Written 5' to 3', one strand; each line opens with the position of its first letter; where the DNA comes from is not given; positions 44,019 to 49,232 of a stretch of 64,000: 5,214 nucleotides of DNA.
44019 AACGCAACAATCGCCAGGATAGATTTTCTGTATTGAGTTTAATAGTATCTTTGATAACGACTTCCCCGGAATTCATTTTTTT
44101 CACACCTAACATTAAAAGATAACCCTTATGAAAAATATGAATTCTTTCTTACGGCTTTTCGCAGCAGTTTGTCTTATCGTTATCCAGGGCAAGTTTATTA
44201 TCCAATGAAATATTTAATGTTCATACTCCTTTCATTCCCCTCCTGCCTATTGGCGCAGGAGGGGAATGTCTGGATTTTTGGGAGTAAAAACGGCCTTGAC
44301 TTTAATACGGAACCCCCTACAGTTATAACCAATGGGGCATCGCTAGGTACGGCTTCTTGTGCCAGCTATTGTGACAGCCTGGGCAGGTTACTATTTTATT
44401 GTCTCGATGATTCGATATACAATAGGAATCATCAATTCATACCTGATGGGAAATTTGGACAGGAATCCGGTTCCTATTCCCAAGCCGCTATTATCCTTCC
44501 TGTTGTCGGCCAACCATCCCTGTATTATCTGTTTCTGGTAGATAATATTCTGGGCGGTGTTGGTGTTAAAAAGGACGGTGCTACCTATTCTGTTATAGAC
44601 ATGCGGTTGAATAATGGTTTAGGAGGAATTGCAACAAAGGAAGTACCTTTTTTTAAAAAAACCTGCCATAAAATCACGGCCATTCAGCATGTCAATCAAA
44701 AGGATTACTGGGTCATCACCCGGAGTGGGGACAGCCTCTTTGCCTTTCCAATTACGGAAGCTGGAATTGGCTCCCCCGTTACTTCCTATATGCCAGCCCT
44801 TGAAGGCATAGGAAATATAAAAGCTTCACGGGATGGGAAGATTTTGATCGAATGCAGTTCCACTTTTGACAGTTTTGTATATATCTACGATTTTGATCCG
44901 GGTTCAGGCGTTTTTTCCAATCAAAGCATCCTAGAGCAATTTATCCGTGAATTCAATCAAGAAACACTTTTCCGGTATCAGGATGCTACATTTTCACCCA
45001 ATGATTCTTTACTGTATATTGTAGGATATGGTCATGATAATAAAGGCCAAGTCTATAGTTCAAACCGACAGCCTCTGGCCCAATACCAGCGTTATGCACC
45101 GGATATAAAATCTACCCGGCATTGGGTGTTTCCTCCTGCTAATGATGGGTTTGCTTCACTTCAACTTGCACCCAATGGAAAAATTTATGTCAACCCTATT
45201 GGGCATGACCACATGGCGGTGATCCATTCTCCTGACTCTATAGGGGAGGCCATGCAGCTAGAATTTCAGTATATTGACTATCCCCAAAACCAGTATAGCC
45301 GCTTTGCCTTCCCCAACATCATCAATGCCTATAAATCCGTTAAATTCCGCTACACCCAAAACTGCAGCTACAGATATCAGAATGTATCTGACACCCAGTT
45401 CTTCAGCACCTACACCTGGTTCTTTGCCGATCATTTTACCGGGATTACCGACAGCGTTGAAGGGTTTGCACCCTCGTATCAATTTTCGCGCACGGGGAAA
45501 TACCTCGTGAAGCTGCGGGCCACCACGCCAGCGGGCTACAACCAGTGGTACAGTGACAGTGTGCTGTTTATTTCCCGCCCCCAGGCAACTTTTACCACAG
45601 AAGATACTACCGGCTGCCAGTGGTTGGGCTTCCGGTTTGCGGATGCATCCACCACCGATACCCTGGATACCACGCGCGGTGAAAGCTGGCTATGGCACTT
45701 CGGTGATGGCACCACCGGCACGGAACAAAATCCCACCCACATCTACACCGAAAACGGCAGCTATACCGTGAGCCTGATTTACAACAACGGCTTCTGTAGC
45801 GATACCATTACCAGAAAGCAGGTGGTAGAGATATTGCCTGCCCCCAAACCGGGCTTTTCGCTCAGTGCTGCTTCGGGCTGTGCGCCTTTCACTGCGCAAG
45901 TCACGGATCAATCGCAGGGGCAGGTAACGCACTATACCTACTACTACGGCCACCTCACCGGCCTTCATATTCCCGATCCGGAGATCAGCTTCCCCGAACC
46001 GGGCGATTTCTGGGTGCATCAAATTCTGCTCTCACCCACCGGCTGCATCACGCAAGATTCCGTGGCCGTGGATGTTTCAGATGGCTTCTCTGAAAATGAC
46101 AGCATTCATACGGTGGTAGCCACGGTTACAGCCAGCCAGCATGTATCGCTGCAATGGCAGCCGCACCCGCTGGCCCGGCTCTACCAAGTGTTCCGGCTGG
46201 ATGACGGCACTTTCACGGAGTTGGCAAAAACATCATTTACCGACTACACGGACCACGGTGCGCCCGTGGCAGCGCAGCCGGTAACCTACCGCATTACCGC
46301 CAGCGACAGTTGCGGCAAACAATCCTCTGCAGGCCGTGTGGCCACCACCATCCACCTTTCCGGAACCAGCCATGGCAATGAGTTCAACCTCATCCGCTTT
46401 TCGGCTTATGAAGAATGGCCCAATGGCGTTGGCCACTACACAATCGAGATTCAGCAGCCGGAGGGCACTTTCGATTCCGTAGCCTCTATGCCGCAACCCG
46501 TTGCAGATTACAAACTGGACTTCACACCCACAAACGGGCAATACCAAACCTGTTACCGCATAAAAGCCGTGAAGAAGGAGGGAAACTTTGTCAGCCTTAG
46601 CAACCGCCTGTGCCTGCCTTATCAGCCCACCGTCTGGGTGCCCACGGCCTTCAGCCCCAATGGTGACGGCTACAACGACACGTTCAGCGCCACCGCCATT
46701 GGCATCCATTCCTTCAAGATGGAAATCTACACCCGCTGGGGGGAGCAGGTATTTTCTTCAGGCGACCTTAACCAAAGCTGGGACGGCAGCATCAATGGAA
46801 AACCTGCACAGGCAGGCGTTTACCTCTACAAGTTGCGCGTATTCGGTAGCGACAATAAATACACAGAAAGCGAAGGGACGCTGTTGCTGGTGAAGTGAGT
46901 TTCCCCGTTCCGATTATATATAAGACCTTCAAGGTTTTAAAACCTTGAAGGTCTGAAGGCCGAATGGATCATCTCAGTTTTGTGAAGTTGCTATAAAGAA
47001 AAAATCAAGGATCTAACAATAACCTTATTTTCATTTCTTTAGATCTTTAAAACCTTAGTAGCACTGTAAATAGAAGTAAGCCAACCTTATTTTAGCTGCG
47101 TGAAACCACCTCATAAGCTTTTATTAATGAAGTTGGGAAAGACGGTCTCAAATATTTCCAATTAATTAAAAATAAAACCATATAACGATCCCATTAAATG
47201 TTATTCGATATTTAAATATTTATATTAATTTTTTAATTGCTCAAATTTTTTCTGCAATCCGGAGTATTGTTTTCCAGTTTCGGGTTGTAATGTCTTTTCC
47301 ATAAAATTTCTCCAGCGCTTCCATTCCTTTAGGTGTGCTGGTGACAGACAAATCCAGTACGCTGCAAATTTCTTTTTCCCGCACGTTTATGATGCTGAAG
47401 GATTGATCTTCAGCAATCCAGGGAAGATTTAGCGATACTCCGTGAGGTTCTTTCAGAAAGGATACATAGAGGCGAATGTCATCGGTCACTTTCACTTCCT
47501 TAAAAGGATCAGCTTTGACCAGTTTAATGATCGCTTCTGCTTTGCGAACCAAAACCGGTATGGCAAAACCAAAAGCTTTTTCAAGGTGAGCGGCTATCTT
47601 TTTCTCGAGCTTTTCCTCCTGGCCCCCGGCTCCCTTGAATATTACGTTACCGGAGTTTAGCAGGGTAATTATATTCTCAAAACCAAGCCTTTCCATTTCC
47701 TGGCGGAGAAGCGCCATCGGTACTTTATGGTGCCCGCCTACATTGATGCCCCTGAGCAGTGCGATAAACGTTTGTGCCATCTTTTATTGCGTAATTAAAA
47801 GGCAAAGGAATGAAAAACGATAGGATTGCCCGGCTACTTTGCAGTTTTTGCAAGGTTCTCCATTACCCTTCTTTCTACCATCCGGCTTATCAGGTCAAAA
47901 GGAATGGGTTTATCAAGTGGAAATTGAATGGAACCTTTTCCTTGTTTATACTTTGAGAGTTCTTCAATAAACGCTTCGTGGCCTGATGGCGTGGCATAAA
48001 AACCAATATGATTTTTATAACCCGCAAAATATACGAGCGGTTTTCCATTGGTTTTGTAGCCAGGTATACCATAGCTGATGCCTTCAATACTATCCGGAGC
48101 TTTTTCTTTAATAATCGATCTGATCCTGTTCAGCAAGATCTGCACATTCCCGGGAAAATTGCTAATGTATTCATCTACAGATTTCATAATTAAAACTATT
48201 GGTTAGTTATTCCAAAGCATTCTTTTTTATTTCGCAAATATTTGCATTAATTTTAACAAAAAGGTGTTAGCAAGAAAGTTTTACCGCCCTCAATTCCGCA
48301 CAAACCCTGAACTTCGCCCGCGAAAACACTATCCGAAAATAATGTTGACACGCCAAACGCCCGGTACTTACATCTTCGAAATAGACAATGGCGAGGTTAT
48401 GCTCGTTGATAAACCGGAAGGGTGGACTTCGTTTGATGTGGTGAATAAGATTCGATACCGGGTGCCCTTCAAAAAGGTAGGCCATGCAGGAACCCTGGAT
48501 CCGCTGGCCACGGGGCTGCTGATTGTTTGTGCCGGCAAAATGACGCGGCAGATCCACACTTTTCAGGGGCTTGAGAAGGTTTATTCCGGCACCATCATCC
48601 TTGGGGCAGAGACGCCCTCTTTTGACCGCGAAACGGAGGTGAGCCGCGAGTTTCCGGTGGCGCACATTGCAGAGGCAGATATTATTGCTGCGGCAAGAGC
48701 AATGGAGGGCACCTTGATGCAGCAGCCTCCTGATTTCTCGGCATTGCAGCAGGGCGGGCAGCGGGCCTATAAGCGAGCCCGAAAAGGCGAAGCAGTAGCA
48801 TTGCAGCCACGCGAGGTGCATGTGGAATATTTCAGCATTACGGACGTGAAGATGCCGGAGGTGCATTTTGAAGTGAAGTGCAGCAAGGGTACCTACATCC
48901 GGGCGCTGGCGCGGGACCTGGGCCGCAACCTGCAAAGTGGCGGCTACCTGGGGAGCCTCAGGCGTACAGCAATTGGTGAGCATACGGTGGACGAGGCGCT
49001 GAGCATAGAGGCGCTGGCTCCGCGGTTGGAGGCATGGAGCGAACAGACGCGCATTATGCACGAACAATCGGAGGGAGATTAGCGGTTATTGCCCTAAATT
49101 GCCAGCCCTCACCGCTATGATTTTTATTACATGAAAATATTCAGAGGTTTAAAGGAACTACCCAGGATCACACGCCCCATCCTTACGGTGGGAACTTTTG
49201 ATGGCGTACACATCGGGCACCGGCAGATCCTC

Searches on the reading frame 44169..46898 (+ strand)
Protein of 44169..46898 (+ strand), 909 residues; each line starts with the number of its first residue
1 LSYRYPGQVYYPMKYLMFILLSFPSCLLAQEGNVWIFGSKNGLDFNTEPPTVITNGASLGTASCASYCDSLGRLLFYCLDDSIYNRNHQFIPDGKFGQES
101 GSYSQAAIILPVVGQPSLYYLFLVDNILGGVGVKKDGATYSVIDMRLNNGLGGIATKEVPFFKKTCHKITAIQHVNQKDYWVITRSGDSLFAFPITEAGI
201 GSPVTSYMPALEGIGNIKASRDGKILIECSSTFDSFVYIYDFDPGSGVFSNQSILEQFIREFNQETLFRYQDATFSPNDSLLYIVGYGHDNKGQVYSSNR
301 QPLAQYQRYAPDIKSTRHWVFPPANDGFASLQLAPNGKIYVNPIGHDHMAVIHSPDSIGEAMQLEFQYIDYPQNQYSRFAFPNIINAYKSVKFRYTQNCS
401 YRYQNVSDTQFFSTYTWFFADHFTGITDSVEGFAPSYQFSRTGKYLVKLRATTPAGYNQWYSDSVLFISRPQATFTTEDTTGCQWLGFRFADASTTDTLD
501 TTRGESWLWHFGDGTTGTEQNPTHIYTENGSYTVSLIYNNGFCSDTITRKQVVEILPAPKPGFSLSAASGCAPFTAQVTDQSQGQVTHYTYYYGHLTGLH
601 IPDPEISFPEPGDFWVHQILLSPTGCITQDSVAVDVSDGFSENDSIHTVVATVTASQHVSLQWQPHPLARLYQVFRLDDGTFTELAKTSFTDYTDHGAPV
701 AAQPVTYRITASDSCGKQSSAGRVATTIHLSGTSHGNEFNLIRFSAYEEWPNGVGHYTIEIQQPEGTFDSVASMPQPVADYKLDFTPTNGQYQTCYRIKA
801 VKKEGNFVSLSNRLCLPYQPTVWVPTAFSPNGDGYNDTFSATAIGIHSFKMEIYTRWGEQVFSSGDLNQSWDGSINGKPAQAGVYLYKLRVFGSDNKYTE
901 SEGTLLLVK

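Call 6: search_protein_families(library=pfam, proteins=[window:44169-46898:+], max_evalue=0.001)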
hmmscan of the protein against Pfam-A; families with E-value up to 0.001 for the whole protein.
window:44169-46898:+ (909 aa): 3 families
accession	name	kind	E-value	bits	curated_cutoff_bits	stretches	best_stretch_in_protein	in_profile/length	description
PF18911.6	PKD_4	-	6.4e-21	74.6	27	1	470-542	3-72/85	PKD domain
PF13585.12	CHU_C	-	1.2e-16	61.1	27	1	824-899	3-78/86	CHU_C Type IX secretion signal domain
PF00801.26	PKD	-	5.6e-09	36.3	23.5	1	501-546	26-73/80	PKD domain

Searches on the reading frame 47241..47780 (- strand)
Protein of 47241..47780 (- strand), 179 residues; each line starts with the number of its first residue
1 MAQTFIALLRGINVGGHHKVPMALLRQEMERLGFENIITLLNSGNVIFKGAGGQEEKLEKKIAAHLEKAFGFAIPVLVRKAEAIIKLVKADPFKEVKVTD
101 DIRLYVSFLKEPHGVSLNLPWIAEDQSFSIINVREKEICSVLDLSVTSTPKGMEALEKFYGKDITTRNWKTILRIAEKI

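Call 6: search_protein_families(library=pfam, proteins=[window:47241-47780:-], max_evalue=0.001)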
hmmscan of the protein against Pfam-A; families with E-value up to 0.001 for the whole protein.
window:47241-47780:- (179 aa): 1 family
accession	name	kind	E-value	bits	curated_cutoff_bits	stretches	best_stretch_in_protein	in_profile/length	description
PF08002.16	DUF1697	-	1.1e-35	123.5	24.4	1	3-113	2-111/137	Protein of unknown function (DUF1697)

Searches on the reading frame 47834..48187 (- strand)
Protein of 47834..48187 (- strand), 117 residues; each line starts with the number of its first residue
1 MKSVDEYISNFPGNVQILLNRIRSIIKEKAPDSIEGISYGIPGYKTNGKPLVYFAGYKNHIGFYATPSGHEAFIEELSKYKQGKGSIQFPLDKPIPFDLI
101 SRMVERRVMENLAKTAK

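Call 79: search_protein_families(library=pfam, proteins=[window:47834-48187:-], max_evalue=0.001)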
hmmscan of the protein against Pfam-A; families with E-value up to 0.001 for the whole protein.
window:47834-48187:- (117 aa): 1 family
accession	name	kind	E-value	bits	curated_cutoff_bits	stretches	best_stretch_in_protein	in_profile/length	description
PF08818.16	DUF1801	-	2.4e-15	57.1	27.2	1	18-108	4-85/85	Domain of unknown function (DU1801)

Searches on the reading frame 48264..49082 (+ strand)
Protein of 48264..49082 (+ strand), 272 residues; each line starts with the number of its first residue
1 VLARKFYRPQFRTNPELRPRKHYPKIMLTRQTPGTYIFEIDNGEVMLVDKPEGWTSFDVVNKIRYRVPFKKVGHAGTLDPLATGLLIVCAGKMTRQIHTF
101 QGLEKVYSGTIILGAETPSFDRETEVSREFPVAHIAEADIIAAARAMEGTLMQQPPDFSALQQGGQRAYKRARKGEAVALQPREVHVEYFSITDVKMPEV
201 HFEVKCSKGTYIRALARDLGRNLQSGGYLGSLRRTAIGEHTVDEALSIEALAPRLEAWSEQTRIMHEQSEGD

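Call 79: search_protein_families(library=pfam, proteins=[window:48264-49082:+], max_evalue=0.001)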
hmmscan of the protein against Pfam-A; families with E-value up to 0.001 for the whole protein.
window:48264-49082:+ (272 aa): 2 families
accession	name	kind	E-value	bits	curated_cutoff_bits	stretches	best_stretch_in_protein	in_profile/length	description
PF01509.24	TruB_N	-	1.1e-47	162.6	27.3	1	68-212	5-149/149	TruB family pseudouridylate synthase (N terminal domain)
PF16198.10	TruB_C_2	-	7.4e-06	26.4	29.3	1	213-261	1-49/66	tRNA pseudouridylate synthase B C-terminal domain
